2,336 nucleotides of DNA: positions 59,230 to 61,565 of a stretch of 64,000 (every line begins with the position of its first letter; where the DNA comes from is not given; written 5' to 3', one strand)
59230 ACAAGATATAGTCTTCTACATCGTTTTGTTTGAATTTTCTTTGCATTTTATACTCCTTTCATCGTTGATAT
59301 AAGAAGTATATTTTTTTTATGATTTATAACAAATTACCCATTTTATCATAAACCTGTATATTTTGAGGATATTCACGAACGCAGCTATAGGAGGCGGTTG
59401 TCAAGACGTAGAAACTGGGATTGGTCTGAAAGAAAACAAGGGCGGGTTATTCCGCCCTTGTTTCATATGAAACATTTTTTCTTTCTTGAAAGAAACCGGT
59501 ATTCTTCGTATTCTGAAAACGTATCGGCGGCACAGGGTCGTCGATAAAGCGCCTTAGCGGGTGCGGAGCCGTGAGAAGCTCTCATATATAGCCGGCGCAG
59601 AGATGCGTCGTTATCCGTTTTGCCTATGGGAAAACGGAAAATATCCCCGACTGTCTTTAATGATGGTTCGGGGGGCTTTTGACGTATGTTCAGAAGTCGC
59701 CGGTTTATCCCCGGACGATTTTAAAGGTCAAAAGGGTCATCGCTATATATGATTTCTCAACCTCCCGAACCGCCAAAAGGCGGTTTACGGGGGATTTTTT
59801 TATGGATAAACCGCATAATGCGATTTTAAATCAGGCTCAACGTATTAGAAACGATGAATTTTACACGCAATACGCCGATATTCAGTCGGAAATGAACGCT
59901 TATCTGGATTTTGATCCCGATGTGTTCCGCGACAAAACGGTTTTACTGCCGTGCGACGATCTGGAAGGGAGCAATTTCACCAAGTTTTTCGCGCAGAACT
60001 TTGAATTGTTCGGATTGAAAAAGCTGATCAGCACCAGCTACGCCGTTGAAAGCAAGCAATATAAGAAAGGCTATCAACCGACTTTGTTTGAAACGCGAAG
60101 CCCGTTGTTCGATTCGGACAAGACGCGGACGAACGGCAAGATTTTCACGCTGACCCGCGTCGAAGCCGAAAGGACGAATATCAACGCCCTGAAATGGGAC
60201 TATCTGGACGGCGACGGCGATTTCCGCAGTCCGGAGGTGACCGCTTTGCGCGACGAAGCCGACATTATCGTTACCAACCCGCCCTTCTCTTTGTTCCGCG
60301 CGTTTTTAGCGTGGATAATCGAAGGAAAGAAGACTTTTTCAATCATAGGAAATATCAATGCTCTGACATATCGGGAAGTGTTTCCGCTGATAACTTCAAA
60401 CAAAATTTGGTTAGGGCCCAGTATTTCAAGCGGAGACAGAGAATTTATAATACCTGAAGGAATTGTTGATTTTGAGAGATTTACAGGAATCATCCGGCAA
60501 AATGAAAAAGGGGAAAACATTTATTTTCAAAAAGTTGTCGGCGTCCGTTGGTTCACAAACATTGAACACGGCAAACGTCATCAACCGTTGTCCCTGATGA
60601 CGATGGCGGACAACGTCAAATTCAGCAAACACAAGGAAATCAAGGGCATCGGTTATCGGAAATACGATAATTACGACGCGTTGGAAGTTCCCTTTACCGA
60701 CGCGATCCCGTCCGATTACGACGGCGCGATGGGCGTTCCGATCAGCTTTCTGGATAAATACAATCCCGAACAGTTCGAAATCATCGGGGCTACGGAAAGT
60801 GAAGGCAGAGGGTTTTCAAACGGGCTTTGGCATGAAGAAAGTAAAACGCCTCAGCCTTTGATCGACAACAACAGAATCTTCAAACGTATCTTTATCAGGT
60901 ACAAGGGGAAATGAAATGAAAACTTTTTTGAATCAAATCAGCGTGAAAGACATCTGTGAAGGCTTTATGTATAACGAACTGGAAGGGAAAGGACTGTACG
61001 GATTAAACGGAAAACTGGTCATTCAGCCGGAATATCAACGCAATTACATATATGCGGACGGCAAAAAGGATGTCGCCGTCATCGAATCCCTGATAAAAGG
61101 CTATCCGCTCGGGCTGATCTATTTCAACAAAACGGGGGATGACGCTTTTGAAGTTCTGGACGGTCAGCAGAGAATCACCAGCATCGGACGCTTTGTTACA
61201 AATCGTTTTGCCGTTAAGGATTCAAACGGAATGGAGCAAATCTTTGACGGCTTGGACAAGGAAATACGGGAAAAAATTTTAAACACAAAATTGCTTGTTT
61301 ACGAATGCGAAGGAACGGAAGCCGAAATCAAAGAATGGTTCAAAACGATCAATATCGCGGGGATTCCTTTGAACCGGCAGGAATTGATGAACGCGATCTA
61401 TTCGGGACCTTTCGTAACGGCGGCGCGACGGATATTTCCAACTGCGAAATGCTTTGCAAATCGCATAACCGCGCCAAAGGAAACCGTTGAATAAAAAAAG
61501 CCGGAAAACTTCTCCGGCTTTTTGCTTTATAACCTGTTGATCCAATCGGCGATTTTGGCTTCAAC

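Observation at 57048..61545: A roughly 4.4 kb AT-rich cargo segment flanked by imperfect 53 bp direct repeats, the right one being the 3' end of the flavodoxin gene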

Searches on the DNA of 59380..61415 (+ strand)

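Call 21: search_rna_families(source=window, start=59380, end=59830, threshold=evalue, max_evalue=10)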
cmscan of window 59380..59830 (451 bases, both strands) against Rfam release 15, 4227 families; matches with E-value up to 10: 19.
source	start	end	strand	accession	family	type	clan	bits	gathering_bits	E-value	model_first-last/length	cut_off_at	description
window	59427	59522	-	RF02029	sraA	Gene; sRNA;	-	22.7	56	0.35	1-95/95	no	sraA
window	59424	59536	-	RF02822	Srn266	Gene; sRNA;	-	21.8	63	0.34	1-112/112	no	Streptococcus RNA 266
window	59435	59571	-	RF00082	SraG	Gene; sRNA;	-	19.8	50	0.43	1-177/177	no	SraG RNA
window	59428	59515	-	RF00558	L20_leader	Cis-reg; leader;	-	18.7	58.7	0.34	1-127/127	no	Ribosomal protein L20 leader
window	59433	59545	-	RF00166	PrrB_RsmZ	Gene; sRNA;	CL00106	18.2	44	0.047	1-133/133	no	PrrB/RsmZ RNA family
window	59395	59470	+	RF02029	sraA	Gene; sRNA;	-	18.2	56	3.2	1-95/95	no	sraA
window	59432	59486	-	RF01403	STnc290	Gene; sRNA;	-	18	60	1.4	1-65/65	no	STnc290 Hfq binding RNA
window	59433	59492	+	RF01730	Termite-leu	Cis-reg;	-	16.6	51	0.64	1-78/78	no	Termite-leu RNA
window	59439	59487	-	RF02844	RefA9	Gene; antisense;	-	16.5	49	6.6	1-64/64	no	Enterococcus sRNA A9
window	59428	59479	+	RF03975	mir-5881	Gene; miRNA;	-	16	87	1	1-67/67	no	mir-5881 microRNA precursor family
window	59432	59461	-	RF04343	Plastid-psbA-2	Cis-reg;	CL00153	15.1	55.8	5.7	1-60/60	no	Plastid-psbA-2 3UTR RNA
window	59421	59469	+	RF02066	STnc320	Gene; sRNA;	-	15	50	3.8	1-55/55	no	Salmonella enterica sRNA STnc320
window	59380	59464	+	RF00166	PrrB_RsmZ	Gene; sRNA;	CL00106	14.7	44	0.41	49-133/133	5'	PrrB/RsmZ RNA family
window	59434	59463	+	RF03831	mir-627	Gene; miRNA;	-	14.5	86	4.5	30-59/87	no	mir-627 microRNA precursor family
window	59433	59506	+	RF02384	FasX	Gene; sRNA;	-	13.5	100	9.3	1-205/205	no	FasX small RNA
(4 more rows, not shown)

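Call 50: search_dna_similar(query=window:59540-59810:+, collection=phages, mode=distant, max_evalue=0.01)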
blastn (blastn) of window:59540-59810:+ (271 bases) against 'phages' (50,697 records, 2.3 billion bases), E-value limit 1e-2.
No match.

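Call 70: build_rna_model(alignment_id=A4, structure=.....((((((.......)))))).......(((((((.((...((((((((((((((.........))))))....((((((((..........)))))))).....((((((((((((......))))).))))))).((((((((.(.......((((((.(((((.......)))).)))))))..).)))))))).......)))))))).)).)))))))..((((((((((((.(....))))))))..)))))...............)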
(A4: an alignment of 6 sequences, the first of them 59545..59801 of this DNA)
Model R1 built from alignment A4 (6 sequences, 276 columns); structure: as given.
model positions 257; base pairs 82; branch points 5; effective number of sequences 1.06; information 0.59 bits per position. Calibrated on 0.2 Mb of random sequence (short: E-values are rough).
structure used (alignment columns):
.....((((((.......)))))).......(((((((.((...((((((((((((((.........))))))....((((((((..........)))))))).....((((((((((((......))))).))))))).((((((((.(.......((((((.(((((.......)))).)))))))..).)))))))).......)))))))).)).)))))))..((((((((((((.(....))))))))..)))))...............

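Call 71: search_with_rna_model(model_id=R1, sources=[window, L001, L002, L003, L004, L010, L011, L012, L020, L034, L035, L038, L039, L040, L042, L046, L047, L048], max_evalue=1, make_alignment=true)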
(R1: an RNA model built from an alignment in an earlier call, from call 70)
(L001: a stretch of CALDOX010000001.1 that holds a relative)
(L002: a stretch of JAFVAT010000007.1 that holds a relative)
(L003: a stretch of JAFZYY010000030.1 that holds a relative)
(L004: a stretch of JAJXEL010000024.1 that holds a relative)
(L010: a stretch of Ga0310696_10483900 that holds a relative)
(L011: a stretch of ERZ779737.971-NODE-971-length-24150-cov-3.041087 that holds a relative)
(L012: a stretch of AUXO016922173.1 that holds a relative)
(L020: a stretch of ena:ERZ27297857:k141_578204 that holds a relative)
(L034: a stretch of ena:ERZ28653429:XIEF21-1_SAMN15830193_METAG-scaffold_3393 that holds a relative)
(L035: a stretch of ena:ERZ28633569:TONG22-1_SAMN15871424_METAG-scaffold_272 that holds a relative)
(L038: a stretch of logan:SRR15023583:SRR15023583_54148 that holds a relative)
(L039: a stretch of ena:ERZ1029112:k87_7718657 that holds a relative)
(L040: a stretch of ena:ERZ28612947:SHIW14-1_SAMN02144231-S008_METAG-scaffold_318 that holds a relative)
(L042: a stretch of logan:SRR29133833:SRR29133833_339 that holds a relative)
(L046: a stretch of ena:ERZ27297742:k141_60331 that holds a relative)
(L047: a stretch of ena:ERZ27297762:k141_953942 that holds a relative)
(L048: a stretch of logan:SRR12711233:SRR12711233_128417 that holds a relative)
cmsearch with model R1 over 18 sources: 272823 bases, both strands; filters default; matches with E-value up to 1: 15.
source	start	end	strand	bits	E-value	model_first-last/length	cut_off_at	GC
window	59545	59801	+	298.9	1.8e-79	1-257/257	no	0.49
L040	7744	8000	+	298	3.3e-79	1-257/257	no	0.5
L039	374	630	+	295.9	1.2e-78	1-257/257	no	0.49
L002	12124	12380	-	278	8.8e-74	1-257/257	no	0.48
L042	5744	6001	+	219.1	9.3e-58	1-257/257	no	0.46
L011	11233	11481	-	182.2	1.1e-47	1-257/257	no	0.47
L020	5462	5656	+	122.1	2.3e-31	1-257/257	no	0.42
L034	12066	12180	-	99.5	3.4e-25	143-257/257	5'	0.45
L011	13155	13398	-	42.8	8.9e-10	1-257/257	no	0.43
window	55398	55581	+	35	1.2e-07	1-257/257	no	0.38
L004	6926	7138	-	32.3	6.8e-07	1-257/257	no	0.46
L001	19659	19707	-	14.9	0.036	1-257/257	no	0.49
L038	13680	13763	-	14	0.065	1-257/257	no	0.38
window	44477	44564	-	12.7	0.14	1-257/257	no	0.36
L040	13781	13857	-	12.4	0.18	1-257/257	no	0.62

Alignment A5: 15 matches aligned to the model, 374 columns, each read 5' to 3' on its own strand. Consensus structure (alignment columns), stored with it:
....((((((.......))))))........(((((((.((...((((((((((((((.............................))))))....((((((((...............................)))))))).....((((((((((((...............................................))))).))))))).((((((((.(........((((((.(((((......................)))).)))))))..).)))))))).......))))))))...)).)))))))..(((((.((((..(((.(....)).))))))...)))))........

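Call 81: search_dna_similar(query=window:59545-61415:+, collection=plasmids, mode=distant, max_evalue=0.00001, max_rows=10)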
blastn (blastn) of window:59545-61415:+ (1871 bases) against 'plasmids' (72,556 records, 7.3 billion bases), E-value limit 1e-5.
Records with a match: 31; places in all: 31; records where one place covers at least 80% of the query: 0.
Best place of each record, by identity: 60-80% 31.
By first word of the organism name: Enterococcus 9; Apilactobacillus 3; Pseudarthrobacter 2; Rhodococcus 2; Dietzia 2; Phocaeicola 1; Yimella 1; Arthrobacter 1; Gordonia 1; Pediococcus 1; and 8 more.
By predicted mobility (MOB-suite, as given by PLSDB): non-mobilizable 20; conjugative 10; mobilizable 1.
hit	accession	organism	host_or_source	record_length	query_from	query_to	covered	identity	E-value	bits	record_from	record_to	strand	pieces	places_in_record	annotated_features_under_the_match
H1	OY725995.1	Phocaeicola massiliensis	-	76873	306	1862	75%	65.6%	2e-38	305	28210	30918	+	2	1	record has no annotation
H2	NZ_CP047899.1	Pseudarthrobacter psychrotolerans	Single cell,Antarctic soil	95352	306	1871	66%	67.7%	9e-36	403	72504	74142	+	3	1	adenine-specific methyltransferase EcoRI family protein | DUF262 domain-containing protein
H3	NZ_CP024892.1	Rhodococcus ruber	cell culture,activated sludge from ...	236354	306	1869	59%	70.0%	1e-33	489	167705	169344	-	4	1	adenine-specific methyltransferase EcoRI family protein | DUF262 domain-containing protein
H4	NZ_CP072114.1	Yimella sp. cx-51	Procambus clarkii,intestinal contents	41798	318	1871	61%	67.6%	7e-31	359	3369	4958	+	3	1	adenine-specific methyltransferase EcoRI family protein | DUF262 domain-containing protein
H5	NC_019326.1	Arthrobacter sp. 31.31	heavy aromatic hydrocarbon contaminated ...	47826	306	1869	55%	68.7%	3e-36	391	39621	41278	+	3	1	adenine-specific methyltransferase EcoRI family protein | DUF262 domain-containing protein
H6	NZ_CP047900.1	Pseudarthrobacter psychrotolerans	Single cell,Antarctic soil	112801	305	1871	55%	67.1%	4e-21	324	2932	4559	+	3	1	adenine-specific methyltransferase EcoRI family protein | DUF262 domain-containing protein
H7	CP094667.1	Gordonia amicalis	cell culture,river sand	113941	306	1655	50%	70.3%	4e-34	414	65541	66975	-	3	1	adenine-specific methyltransferase EcoRI family protein | DUF262 domain-containing protein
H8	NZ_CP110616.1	Rhodococcus antarcticus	whole organism,T5 medium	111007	306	1871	39%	69.9%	2e-26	313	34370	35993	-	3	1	adenine-specific methyltransferase EcoRI family protein | DUF262 domain-containing protein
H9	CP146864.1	Pediococcus pentosaceus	-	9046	1005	1868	34%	67.1%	5e-20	186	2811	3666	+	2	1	DUF262 domain-containing protein | adenine-specific methyltransferase EcoRI family protein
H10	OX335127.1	Apilactobacillus kunkeei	Apis mellifera,European honeybee,honey ...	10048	1020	1871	33%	67.5%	7e-25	195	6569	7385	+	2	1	hypothetical protein (x2)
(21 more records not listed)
